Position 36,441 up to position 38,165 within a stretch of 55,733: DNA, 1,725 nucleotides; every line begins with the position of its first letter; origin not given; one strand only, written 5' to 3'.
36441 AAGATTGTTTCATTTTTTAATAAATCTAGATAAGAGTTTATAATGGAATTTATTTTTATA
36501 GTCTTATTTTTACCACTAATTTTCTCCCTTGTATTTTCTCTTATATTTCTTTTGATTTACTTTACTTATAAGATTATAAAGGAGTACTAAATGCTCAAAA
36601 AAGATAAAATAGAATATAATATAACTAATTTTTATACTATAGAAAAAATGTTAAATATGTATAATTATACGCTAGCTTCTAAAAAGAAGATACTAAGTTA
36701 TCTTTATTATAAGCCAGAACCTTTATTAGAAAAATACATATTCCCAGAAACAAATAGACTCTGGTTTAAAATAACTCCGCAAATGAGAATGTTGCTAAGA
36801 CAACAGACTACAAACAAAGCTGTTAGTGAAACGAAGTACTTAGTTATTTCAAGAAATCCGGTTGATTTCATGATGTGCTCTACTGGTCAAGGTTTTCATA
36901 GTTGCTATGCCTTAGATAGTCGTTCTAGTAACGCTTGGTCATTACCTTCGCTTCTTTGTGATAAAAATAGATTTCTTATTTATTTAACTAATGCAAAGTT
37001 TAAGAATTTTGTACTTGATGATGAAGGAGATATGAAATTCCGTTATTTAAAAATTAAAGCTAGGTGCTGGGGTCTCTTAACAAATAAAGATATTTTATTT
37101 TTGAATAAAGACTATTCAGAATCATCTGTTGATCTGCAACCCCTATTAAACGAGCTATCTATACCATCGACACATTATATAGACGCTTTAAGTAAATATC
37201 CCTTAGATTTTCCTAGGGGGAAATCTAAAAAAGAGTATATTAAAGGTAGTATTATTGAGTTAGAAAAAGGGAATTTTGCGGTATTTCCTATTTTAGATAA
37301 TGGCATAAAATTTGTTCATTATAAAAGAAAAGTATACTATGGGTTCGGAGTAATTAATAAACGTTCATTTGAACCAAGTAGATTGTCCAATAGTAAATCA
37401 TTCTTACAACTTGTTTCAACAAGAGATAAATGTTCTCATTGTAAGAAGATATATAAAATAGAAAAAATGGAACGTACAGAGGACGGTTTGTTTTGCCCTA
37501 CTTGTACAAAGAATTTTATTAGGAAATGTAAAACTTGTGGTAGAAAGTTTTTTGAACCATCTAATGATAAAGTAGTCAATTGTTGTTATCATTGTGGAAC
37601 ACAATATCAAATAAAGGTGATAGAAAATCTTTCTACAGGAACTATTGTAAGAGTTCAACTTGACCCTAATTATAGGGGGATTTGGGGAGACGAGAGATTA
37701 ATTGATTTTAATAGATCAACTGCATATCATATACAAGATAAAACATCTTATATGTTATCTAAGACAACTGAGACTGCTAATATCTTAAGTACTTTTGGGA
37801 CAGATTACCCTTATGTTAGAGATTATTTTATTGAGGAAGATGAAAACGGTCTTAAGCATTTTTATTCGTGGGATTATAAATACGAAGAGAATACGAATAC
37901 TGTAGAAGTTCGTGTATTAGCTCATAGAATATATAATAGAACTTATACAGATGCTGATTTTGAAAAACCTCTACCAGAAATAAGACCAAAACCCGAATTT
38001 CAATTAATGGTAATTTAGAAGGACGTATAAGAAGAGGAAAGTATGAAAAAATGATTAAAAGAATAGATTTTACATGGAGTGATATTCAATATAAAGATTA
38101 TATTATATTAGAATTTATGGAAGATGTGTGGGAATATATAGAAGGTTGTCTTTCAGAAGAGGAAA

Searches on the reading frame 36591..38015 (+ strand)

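Call 9: search_protein_families(library=phrogs, proteins=[window:36591-38015:+], max_evalue=0.001)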
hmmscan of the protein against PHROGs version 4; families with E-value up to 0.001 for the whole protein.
window:36591-38015:+ (475 aa): 1 family
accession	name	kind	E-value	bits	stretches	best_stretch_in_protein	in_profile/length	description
phrog_18912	-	unknown function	0.00082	19.7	0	67-136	155-225/409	-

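Call 10: search_protein_families(library=pfam, proteins=[window:36591-38015:+], max_evalue=0.001)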
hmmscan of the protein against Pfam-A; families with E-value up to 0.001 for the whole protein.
window:36591-38015:+ (475 aa): 0 families
